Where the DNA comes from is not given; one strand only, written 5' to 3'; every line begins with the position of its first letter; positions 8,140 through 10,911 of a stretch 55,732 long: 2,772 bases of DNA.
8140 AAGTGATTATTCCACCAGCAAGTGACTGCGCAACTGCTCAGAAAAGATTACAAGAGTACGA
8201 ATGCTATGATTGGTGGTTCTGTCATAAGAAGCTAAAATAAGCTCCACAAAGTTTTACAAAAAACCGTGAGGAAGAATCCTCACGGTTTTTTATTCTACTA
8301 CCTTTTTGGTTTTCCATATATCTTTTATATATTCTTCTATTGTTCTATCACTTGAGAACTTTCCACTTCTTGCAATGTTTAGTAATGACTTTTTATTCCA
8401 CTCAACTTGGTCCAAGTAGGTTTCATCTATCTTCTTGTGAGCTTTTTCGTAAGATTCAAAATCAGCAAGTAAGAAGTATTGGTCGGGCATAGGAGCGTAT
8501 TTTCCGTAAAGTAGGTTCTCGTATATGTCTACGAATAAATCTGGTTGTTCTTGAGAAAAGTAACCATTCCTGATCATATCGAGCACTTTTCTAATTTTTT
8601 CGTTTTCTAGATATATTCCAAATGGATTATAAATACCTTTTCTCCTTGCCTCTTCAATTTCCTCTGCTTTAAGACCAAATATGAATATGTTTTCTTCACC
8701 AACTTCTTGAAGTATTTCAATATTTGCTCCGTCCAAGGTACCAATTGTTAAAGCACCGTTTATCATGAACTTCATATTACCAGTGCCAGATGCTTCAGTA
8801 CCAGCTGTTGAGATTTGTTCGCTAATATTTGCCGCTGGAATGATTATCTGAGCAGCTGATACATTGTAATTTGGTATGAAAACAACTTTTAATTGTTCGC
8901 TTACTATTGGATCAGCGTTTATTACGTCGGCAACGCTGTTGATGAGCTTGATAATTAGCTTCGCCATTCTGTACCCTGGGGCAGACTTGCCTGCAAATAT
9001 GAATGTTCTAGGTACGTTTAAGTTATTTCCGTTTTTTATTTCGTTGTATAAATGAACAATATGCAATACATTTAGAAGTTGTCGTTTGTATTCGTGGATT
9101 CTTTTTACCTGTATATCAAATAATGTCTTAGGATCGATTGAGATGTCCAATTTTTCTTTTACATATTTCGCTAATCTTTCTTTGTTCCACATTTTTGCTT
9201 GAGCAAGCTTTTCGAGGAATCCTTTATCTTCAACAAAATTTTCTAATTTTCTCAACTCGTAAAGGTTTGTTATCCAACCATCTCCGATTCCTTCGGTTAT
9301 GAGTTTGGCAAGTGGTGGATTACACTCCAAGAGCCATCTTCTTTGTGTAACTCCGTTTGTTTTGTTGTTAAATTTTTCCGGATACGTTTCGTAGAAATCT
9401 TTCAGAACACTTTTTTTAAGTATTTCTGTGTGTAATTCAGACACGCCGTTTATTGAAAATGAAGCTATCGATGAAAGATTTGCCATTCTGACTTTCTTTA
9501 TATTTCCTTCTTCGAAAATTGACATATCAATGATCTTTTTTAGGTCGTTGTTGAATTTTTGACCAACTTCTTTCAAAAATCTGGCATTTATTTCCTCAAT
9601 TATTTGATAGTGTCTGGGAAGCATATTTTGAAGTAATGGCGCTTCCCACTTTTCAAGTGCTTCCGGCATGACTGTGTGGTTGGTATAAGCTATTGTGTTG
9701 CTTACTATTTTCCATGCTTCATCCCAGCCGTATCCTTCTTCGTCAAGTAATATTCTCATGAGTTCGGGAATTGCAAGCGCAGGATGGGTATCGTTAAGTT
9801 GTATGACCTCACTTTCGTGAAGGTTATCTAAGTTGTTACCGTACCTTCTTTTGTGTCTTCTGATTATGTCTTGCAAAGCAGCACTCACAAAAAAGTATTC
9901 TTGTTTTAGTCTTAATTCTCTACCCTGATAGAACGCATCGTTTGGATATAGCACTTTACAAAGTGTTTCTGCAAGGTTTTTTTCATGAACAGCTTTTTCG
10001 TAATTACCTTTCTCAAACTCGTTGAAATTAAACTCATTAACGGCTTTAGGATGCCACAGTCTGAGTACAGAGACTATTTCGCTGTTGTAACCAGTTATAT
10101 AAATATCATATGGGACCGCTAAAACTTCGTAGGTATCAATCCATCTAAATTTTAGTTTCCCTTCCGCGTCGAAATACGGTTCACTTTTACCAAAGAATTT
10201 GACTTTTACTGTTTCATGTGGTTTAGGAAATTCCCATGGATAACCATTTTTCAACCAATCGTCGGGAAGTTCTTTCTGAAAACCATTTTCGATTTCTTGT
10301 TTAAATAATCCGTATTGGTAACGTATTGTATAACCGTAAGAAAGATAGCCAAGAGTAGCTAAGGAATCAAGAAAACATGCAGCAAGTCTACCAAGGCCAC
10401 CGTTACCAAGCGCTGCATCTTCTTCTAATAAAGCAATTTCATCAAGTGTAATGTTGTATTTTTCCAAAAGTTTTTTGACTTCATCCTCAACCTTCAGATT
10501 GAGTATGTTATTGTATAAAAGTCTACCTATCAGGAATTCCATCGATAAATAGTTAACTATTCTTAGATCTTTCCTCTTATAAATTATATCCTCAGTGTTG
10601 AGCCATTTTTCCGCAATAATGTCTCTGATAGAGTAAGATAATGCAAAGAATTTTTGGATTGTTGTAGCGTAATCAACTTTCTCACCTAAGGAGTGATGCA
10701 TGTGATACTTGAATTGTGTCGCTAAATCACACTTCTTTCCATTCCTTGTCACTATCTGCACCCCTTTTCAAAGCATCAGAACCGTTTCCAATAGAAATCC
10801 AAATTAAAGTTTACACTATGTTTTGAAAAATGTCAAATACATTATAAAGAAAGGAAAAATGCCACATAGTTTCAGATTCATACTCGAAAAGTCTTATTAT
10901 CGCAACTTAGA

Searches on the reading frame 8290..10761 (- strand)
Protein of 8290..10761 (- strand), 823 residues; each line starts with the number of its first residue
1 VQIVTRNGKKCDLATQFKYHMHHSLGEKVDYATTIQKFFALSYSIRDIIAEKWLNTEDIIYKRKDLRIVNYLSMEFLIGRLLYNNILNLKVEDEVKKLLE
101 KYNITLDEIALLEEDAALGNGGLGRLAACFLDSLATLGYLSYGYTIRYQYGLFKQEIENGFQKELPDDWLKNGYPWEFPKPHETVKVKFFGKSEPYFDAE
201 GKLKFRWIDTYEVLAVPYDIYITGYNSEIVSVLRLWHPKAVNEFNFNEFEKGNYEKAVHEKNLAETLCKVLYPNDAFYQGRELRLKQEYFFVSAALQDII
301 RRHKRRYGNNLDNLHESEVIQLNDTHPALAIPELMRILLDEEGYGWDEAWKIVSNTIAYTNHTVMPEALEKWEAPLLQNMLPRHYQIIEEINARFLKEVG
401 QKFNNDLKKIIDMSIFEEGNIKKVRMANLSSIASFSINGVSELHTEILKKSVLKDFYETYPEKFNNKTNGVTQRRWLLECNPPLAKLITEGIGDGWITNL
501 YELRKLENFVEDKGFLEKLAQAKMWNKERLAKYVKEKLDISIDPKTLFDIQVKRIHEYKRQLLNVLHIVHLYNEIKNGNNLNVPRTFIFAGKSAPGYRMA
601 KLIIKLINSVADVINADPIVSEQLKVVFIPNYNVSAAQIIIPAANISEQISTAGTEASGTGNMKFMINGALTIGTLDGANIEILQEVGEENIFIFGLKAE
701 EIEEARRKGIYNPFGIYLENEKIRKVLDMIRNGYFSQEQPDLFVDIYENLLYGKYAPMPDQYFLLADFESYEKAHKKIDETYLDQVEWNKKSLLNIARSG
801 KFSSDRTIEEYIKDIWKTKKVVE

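Call 60: search_protein_families(library=pfam, proteins=[window:8290-10761:-], max_evalue=0.00001)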
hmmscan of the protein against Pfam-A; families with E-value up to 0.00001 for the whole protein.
window:8290-10761:- (823 aa): 1 family
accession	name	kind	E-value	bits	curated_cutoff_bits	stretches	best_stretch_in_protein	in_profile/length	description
PF00343.26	Phosphorylase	-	0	1099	27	1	99-817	1-712/713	Carbohydrate phosphorylase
